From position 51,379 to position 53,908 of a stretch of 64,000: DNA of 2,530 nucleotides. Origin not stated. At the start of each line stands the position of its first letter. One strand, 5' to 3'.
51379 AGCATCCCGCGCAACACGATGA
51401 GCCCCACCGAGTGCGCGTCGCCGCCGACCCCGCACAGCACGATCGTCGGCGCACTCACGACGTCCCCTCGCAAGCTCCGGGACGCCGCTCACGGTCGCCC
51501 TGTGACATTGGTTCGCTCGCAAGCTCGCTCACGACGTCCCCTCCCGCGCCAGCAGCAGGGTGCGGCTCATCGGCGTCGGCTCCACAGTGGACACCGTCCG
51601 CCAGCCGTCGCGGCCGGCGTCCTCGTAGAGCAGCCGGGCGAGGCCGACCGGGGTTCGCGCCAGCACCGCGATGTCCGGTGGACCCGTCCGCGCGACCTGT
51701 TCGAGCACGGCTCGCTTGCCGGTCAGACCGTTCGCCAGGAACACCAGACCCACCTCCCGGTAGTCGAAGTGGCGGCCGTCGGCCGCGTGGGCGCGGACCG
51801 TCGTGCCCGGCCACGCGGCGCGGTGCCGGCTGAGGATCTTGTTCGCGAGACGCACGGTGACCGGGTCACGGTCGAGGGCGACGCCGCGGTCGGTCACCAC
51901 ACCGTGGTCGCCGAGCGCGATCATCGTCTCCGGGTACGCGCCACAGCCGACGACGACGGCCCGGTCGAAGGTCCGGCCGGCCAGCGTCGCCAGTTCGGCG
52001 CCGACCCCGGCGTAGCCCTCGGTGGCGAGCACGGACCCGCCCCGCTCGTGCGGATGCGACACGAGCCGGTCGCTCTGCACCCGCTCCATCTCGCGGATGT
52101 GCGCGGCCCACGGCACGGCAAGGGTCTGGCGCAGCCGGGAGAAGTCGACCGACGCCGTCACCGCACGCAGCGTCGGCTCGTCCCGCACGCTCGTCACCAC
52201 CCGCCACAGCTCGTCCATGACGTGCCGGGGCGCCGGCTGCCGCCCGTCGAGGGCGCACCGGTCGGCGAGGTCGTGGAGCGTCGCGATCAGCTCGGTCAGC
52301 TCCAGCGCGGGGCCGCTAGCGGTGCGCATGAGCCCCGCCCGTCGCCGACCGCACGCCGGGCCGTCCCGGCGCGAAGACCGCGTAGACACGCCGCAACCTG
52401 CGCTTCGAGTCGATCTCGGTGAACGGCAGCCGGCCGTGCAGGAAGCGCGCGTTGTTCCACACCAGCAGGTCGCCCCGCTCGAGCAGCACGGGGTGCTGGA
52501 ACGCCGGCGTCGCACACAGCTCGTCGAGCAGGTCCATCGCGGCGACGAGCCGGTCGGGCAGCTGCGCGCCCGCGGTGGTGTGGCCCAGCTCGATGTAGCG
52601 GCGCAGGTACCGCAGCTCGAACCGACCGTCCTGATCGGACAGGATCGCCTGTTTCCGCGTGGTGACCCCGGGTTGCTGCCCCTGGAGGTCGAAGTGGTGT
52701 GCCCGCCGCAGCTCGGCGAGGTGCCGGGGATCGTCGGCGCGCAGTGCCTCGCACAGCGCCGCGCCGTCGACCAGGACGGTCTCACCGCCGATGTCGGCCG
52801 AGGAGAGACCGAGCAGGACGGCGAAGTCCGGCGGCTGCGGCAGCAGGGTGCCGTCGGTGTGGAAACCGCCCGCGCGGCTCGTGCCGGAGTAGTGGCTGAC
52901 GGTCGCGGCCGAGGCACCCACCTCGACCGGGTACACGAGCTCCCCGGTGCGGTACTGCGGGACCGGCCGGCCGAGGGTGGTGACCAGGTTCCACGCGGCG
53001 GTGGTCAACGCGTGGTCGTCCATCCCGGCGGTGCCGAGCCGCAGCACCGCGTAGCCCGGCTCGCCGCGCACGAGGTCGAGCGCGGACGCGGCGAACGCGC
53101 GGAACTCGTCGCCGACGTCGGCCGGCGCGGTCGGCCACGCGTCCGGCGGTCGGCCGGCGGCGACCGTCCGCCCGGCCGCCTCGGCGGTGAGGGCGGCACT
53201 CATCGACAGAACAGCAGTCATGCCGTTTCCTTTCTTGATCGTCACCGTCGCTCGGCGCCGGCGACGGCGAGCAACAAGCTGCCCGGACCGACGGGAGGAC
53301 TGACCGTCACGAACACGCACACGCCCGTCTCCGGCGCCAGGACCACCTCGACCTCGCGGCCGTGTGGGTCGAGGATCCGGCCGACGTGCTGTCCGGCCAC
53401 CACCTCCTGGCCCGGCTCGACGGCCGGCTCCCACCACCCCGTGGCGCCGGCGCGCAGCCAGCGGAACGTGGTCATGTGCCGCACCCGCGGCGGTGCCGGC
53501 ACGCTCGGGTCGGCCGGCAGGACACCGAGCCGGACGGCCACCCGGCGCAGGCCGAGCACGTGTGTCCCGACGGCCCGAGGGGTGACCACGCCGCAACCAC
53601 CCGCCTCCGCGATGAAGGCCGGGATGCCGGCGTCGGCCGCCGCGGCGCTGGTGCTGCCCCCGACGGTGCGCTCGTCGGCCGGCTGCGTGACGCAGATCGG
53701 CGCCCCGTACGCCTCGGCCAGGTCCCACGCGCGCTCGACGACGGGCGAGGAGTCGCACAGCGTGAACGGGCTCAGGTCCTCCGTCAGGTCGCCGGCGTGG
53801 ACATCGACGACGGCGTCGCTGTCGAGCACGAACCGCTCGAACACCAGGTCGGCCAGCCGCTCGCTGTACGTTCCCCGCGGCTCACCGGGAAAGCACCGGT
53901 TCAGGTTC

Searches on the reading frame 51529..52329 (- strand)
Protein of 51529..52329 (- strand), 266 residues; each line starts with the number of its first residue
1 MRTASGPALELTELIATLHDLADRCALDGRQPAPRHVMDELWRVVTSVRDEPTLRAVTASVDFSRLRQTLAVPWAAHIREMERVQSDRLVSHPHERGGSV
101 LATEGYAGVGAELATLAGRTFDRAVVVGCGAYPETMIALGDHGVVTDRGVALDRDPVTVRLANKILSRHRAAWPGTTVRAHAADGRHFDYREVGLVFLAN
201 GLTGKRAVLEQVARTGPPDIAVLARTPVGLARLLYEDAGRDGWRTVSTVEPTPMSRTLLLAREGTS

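Call 20: search_protein_families(library=pfam, proteins=[window:51529-52329:-], max_evalue=10)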
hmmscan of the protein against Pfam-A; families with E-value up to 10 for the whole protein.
window:51529-52329:- (266 aa): 0 families

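Call 35: search_solved_structures(query=window:51529-52329:-, max_evalue=10)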
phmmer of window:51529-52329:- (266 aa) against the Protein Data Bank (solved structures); distinct sequences matched with E-value up to 10: 8.
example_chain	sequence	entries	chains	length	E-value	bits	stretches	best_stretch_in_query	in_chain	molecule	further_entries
7c9m_A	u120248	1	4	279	0.046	16.1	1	111-247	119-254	D-histidine 2-aminobutanoyltransferase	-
8zx0_A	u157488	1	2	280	0.047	16.1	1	111-247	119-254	D-histidine 2-aminobutanoyltransferase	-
7c7m_A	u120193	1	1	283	0.048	16.1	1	111-247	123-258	Staphylopine biosynthesis enzyme CntL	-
7c9k_A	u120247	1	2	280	0.066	15.6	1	118-247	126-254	D-histidine 2-aminobutanoyltransferase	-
5cwp_A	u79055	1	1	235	0.58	12.5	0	201-239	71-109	Designed helical repeat protein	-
9gov_A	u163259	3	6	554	0.67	12.3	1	113-157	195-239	4-Allyl syringol oxidase from Streptomyces cavernae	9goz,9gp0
6n4n_C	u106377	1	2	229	0.74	12.2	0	200-240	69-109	Rosetta-designed danoprevir/NS3a complex reader 2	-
8f6r_A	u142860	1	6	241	2.3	10.5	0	198-240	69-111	De novo designed oligomeric protein C6-79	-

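Call 39: find_homologous_proteins(query=window:51529-52329:-, max_evalue=0.001)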
Query window:51529-52329:- (266 aa): 1 proteins with E <= 0.001 among 5733 candidates.
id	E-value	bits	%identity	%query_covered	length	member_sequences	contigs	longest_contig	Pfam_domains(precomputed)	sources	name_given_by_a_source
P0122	7.1e-170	581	100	100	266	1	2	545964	-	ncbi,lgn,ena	-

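Call 42: search_solved_structures(query=A2, max_evalue=1, show_alignments=2)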
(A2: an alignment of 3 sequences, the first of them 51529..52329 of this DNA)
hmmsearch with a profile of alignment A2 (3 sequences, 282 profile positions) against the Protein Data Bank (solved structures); distinct sequences matched with E-value up to 1: 16.
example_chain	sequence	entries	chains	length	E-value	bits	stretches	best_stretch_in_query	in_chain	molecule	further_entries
7c7m_A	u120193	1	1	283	1.9e-06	30.4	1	23-266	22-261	Staphylopine biosynthesis enzyme CntL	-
7c9m_A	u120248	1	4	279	2.2e-06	30.2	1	25-266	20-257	D-histidine 2-aminobutanoyltransferase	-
8zx0_A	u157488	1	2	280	2.2e-06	30.2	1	25-266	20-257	D-histidine 2-aminobutanoyltransferase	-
7c9k_A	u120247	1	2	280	1.3e-05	27.7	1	25-266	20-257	D-histidine 2-aminobutanoyltransferase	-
3fpe_A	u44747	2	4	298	2.6e-05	26.7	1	127-262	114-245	Putative uncharacterized protein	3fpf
3o31_A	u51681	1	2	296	2.7e-05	26.6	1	128-262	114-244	ThermoNicotianamine Synthase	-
3fpg_A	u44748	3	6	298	2.8e-05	26.6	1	128-262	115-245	Putative uncharacterized protein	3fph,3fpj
2khj_A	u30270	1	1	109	0.08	15.3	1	151-189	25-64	30S ribosomal protein S1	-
9qqq_V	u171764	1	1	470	0.1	14.9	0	151-188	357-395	Small ribosomal subunit protein bS1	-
6bu8_Z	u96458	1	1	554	0.15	14.3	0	151-188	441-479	30S ribosomal protein S1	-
7qgh_t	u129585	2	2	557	0.15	14.3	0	151-188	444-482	30S ribosomal protein S1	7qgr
6h4n_y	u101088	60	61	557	0.15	14.3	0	151-188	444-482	30S ribosomal protein S1 | Small ribosomal subunit protein bS1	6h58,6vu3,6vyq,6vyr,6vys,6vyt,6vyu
6ofp_A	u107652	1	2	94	0.3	13.4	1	68-119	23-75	Protein bicaudal D homolog 2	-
8a3x_A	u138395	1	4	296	0.33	13.2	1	42-133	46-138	NAD_binding_2 domain-containing protein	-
8a5z_A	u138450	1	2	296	0.34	13.2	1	42-133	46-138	NAD_binding_2 domain-containing protein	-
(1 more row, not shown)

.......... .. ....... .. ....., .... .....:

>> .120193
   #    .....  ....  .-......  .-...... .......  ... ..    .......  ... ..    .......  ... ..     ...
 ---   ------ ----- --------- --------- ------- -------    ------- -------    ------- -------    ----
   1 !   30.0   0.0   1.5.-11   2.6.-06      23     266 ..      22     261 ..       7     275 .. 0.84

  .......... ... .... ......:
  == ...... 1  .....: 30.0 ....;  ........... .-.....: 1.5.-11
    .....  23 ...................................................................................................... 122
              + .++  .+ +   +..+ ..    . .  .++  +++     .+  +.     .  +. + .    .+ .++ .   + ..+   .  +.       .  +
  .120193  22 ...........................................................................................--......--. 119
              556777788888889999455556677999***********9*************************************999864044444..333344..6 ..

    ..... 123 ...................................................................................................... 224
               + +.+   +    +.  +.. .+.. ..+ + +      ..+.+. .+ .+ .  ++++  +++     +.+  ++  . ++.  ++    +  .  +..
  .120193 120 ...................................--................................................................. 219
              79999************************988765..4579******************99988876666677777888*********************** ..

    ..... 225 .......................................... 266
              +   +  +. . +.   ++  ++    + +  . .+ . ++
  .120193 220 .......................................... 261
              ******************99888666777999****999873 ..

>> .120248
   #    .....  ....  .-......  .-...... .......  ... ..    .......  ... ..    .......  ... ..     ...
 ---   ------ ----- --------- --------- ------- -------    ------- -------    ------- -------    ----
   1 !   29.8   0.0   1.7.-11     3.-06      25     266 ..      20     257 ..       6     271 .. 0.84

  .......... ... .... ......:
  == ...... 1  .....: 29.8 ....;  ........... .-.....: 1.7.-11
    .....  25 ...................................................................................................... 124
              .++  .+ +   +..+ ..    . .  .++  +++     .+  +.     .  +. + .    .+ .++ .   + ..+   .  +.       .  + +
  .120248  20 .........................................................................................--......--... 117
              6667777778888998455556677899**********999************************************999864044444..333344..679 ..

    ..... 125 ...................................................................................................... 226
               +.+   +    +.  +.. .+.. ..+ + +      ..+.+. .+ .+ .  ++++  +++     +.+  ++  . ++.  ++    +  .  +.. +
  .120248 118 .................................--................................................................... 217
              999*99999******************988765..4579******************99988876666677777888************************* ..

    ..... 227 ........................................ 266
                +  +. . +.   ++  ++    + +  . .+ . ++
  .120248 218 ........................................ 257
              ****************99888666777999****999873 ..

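Call 44: find_homologous_proteins(query=A2, max_evalue=0.00001)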
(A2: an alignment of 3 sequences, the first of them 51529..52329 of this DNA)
Query A2 (3 sequences) (266 aa, profile of the alignment): 6 proteins with E <= 0.00001 among 8000 candidates.
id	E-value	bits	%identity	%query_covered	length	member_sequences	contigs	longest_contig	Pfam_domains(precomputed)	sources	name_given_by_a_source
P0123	9.1e-134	463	36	85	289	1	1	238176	PF03059.23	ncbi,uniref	ncbi:hypothetical protein [Streptomyces sp. NPDC126499]|uniref:hypothetical protein n=1 Tax=Streptom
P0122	2.1e-124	432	100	100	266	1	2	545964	-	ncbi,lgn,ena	-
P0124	1.3e-109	384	39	87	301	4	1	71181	-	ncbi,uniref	ncbi:hypothetical protein [Streptomyces tibetensis]|uniref:hypothetical protein n=1 Tax=Streptomyces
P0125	2.1e-98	347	40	85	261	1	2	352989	-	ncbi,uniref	ncbi:hypothetical protein ACFY7Y_27960 [Streptomyces virginiae]|uniref:hypothetical protein n=1 Tax=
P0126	8.2e-89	316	39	85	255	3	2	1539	PF03059.23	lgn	-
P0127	3.7e-7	48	33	48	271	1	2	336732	PF13847.13,PF03059.23,PF13649.13,PF08241.19,PF08242.19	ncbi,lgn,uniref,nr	ncbi:nicotianamine synthase family protein [Promicromonospora thailandica]|uniref:Nicotianamine synt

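Call 45: find_related_loci(query=A2, collection=metagenome_contigs, flank=10000)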
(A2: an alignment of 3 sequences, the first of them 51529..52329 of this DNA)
Query A2 (266 aa) in metagenome_contigs; peptide patterns used: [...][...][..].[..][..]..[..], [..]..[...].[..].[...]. (x = any residue, [..] = any of these).
214 stretches matched a pattern, but none encodes a relative of the query by tblastn (E <= 1e-3).

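Call 46: find_encoding_contigs(protein=P0124, flank=10000, max_places=2)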
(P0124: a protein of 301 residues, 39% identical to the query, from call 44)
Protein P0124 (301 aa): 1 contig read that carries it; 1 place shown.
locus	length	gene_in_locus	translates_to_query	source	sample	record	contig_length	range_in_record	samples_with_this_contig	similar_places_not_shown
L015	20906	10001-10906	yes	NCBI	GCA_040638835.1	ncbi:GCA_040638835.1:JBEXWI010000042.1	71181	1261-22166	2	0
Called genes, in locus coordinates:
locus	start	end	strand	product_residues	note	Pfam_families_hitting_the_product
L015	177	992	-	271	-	-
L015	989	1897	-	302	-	-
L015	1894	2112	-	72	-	-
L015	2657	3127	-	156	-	PF19809:DUF6292 (weak)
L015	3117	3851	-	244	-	PF11799:IMS_C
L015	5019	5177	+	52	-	-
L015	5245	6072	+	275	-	PF01636:APH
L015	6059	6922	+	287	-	PF17914:HopA1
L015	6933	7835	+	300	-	PF05721:PhyH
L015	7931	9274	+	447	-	PF05977:MFS_3, PF07690:MFS_1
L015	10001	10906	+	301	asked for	-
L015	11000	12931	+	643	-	PF02310:B12-binding, PF06368:Met_asp_mut_E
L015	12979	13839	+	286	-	PF02668:TauD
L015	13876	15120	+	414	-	PF18130:ATPgrasp_N (faint), PF01071:GARS_A (faint), PF02786:CPSase_L_D2, PF07478:Dala_Dala_lig_C (weak), PF13535:ATP-grasp_4, PF15632:ATPgrasp_Ter, PF18603:LAL_C2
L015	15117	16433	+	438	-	PF07690:MFS_1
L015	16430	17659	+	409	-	PF02222:ATP-grasp, PF18603:LAL_C2 (weak)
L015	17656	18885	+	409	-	PF13535:ATP-grasp_4, PF18603:LAL_C2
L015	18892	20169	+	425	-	PF02655:ATP-grasp_3 (weak), PF02786:CPSase_L_D2, PF02222:ATP-grasp (faint), PF07478:Dala_Dala_lig_C (weak), PF13535:ATP-grasp_4, PF18603:LAL_C2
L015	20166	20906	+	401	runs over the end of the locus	PF00144:Beta-lactamase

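Call 47: find_encoding_contigs(protein=P0125, flank=10000, max_places=2)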
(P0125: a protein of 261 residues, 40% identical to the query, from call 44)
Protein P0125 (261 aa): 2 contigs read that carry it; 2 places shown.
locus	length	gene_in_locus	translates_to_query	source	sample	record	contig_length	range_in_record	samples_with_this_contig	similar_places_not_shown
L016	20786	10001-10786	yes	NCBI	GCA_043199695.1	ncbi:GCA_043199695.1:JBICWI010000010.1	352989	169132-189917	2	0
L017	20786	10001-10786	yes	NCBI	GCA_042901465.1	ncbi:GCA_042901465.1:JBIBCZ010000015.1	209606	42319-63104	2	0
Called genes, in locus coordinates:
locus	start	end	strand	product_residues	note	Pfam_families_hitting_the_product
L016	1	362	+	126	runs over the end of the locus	PF02311:AraC_binding (weak), PF07883:Cupin_2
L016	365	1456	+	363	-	PF02615:Ldh_2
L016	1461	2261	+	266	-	PF03328:HpcH_HpaI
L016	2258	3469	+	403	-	PF04339:FemAB_like, PF13480:Acetyltransf_6 (faint)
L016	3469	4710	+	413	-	PF05977:MFS_3, PF07690:MFS_1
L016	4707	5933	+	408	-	PF13535:ATP-grasp_4 (weak)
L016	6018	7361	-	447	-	PF08240:ADH_N, PF00107:ADH_zinc_N, PF13602:ADH_zinc_N_2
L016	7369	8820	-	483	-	PF01381:HTH_3, PF12844:HTH_19 (weak)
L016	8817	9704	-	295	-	PF24827:AstE_AspA_cat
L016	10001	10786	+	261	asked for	-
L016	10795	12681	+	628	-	PF00501:AMP-binding, PF13193:AMP-binding_C, PF00550:PP-binding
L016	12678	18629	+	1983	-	PF00109:ketoacyl-synt, PF02801:Ketoacyl-synt_C, PF16197:KAsynt_C_assoc, PF22336:RhiE-like_linker, PF22621:CurL-like_PKS_C, PF00698:Acyl_transf_1, PF22953:SpnB_Rossmann, PF00106:adh_short, +4 more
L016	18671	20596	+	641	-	PF02310:B12-binding, PF06368:Met_asp_mut_E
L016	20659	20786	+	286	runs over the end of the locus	PF02668:TauD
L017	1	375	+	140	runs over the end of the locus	PF02311:AraC_binding (weak), PF07883:Cupin_2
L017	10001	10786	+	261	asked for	-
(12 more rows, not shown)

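Call 100: predict_structure(alignment_id=A4)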
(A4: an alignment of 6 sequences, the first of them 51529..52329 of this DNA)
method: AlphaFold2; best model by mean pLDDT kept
length: 266 residues; sequences in the alignment: 6
mean_pLDDT: 87.1   pTM: 0.87
mean pLDDT of the five models: 87.1, 84.1, 83.9, 81.9, 76.6
residues with pLDDT >= 90: 149; 70-90: 87; 50-70: 25; < 50: 5
segments of 3 or more residues with pLDDT < 50: 1-5
pLDDT, mean of each block of 10 residues (from residue 1): 49 93 77 85 90 91 92 88 86 70 72 91 93 87 90 93 86 78 96 96 93 96 94 92 94 91 85
secondary structure, 60 per line:
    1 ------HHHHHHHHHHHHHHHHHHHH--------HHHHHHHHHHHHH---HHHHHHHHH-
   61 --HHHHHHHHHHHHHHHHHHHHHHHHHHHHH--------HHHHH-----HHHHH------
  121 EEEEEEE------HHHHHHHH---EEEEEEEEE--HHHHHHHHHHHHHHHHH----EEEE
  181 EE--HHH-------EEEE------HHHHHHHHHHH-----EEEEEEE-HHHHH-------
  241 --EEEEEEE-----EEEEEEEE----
elements in order: H7-26 H35-47 H51-59 H63-91 H100-104 H110-114 E121-127 H134-141 E145-153 H156-172 E177-182 E195-198 H205-215 E221-227 H229-233 E243-249 E255-262

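Call 102: fold_search(model_id=the predicted structure, library=pdb)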
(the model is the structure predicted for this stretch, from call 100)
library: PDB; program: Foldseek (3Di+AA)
matches with E <= 10: 1894; with E <= 0.001: 668
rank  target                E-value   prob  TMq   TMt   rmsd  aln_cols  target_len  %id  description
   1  7c9m_A                6.7e-15  1.00  0.68  0.69   5.3       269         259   16  The structure of product-bound CntL, an aminobutyrate transferase in staphylopine biosynthesis (released 2021-04-28)
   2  3fpg_A                5.4e-14  1.00  0.67  0.67   5.3       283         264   16  Crystal Structure of E81Q mutant of MtNAS (released 2009-10-06)
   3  3fpe_A                6.4e-14  1.00  0.69  0.70   4.8       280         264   16  Crystal Structure of MtNAS in complex with thermonicotianamine (released 2009-10-06)
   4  7c7m                  6.8e-14  1.00  0.65  0.68   5.9       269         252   16  The structure of SAM-bound CntL, an aminobutyrate transferase in staphylopine biosysnthesis (released 2021-04-28)
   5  8zx0_B                1.2e-13  1.00  0.64  0.69   5.5       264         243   18  Crystal Structure of CntL in complex with a dual-site inhibitor (released 2024-11-06)
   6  3fpj_A                1.4e-13  1.00  0.68  0.70   4.7       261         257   17  Crystal Structure of E81Q mutant of MtNAS in complex with S-ADENOSYLMETHIONINE (released 2009-10-06)
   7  7c9m_C                1.8e-13  1.00  0.68  0.70   5.3       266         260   18  The structure of product-bound CntL, an aminobutyrate transferase in staphylopine biosynthesis (released 2021-04-28)
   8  7c9k_B                1.9e-13  1.00  0.62  0.70   5.9       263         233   17  Crystal Structure of E84Q mutant of CntL in complex with SAM (released 2021-04-28)
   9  7c9m_D                2.0e-13  1.00  0.67  0.71   5.2       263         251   16  The structure of product-bound CntL, an aminobutyrate transferase in staphylopine biosynthesis (released 2021-04-28)
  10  8zx0_A                3.2e-13  1.00  0.65  0.70   5.2       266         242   17  Crystal Structure of CntL in complex with a dual-site inhibitor (released 2024-11-06)
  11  7c9k_A                1.3e-12  1.00  0.61  0.70   5.5       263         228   16  Crystal Structure of E84Q mutant of CntL in complex with SAM (released 2021-04-28)
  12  3fpj_B                2.2e-12  1.00  0.67  0.67   5.0       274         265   17  Crystal Structure of E81Q mutant of MtNAS in complex with S-ADENOSYLMETHIONINE (released 2009-10-06)
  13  7pga_C                4.5e-08  1.00  0.42  0.34  16.7       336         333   13  Chimeric carminomycin-4-O-methyltransferase (DnrK) with regions from 10-hydroxylase RdmB and 10-decarboxylase TamK (released 2022-08-24)
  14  8ftv                  1.5e-07  1.00  0.45  0.37  15.4       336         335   16  SgvM methyltransferase triple variant (M144V/F329V/T331A) with SAH and 2-oxo-4-phenylbutanoic acid (released 2023-11-01)
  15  6c5b_A                1.9e-07  1.00  0.43  0.35  17.6       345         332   14  Crystal Structure Analysis of LaPhzM (released 2018-03-21)
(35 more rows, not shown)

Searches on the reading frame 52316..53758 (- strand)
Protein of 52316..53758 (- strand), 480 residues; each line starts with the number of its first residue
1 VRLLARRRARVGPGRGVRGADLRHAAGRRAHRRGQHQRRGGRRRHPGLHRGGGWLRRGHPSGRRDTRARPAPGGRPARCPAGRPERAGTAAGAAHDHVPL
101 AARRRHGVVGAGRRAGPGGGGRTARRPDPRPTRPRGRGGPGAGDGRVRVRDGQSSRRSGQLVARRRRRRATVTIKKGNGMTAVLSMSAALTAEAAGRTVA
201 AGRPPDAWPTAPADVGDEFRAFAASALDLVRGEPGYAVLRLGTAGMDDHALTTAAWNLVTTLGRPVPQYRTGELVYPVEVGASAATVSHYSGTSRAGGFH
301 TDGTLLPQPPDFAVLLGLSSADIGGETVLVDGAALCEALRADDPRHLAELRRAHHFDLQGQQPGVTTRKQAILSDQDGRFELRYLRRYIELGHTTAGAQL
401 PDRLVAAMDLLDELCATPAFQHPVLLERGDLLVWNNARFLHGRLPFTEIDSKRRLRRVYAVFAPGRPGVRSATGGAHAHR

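Call 9: search_protein_families(library=pfam, proteins=[window:52316-53758:-], max_evalue=0.001)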
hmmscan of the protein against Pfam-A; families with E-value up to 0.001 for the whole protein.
window:52316-53758:- (480 aa): 1 family
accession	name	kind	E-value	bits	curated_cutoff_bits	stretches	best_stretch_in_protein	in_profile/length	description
PF02668.22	TauD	-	6.5e-31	108.6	27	1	242-459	43-267/267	Taurine catabolism dioxygenase TauD, TfdA family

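Call 11: search_protein_families(library=ncbifam, proteins=[window:52316-53758:-], max_evalue=0.001)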
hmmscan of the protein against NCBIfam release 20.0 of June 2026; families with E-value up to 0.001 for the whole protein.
window:52316-53758:- (480 aa): 5 families
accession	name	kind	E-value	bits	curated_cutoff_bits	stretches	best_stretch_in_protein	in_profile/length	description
TIGR02409.1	carnitine_bodg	equivalog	7.8e-16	58.1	414.75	1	293-460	183-352/366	gamma-butyrobetaine dioxygenase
NF049936.1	TriMthamethphnDioxTmpA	equivalog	5.7e-14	51.7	400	1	298-460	186-349/366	2-trimethylaminoethylphosphonate dioxygenase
TIGR02410.1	carnitine_TMLD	equivalog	4.1e-10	39.7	268.3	1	296-455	178-343/362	trimethyllysine dioxygenase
NF043003.1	ClavSyn_CS1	equivalog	2.6e-05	23.9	450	1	284-459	117-287/312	clavaminate synthase Cs1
NF002814.1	PRK02963.1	equivalog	0.00047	19.4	333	0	299-457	155-305/311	glutarate dioxygenase GlaH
